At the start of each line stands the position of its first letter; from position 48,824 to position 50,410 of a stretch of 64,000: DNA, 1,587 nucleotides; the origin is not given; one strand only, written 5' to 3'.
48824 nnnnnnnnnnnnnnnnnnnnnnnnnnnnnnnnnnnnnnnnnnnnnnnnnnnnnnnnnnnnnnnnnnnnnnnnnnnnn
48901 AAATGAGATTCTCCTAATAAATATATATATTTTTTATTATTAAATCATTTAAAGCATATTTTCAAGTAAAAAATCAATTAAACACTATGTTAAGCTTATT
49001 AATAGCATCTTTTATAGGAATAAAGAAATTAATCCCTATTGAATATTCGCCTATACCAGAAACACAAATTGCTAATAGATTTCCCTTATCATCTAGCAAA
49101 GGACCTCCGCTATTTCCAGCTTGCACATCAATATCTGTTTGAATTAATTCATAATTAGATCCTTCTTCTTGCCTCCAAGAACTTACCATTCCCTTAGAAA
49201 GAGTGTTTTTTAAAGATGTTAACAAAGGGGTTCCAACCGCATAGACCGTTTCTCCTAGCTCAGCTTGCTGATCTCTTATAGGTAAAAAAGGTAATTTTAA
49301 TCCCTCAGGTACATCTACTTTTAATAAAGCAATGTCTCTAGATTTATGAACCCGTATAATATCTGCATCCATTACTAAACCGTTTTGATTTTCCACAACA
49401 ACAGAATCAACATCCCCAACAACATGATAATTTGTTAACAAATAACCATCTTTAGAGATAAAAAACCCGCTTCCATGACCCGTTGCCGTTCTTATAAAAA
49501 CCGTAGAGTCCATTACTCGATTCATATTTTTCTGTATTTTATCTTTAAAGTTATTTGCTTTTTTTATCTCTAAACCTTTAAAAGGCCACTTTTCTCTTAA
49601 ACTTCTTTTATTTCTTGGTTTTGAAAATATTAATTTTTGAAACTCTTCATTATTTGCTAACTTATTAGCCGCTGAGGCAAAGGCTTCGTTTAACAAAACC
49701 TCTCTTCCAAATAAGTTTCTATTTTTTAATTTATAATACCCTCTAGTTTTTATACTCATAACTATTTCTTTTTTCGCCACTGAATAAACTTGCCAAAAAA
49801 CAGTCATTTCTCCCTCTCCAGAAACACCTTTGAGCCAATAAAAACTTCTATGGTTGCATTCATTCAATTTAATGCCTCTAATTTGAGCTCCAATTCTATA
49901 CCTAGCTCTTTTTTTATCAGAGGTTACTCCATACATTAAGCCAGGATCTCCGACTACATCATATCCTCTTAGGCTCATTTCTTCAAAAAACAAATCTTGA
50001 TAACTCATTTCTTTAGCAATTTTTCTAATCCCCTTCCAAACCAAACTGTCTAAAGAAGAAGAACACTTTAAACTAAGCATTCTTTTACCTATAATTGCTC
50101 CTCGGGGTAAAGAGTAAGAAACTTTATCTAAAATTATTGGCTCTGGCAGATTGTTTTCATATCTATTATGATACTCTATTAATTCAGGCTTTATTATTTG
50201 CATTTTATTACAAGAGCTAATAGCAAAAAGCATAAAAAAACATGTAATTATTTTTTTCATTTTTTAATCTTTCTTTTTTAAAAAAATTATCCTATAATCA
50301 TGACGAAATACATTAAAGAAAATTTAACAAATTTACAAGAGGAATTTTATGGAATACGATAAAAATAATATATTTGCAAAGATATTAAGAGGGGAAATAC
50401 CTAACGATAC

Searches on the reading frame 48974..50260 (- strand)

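Call 72: search_protein_families(library=pfam, proteins=[window:48974-50260:-], max_evalue=0.001)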
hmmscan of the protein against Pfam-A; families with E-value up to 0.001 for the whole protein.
window:48974-50260:- (428 aa): 3 families
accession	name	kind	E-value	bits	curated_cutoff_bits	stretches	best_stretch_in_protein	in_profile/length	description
PF13365.12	Trypsin_2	-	1.2e-30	107.6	27.6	1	263-398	1-144/144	Trypsin-like peptidase domain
PF00089.32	Trypsin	-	2.9e-14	53.9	20.6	1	257-419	19-216/220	Trypsin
PF10459.15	Peptidase_S46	-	0.00021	20.6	22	0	259-282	45-68/698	Peptidase S46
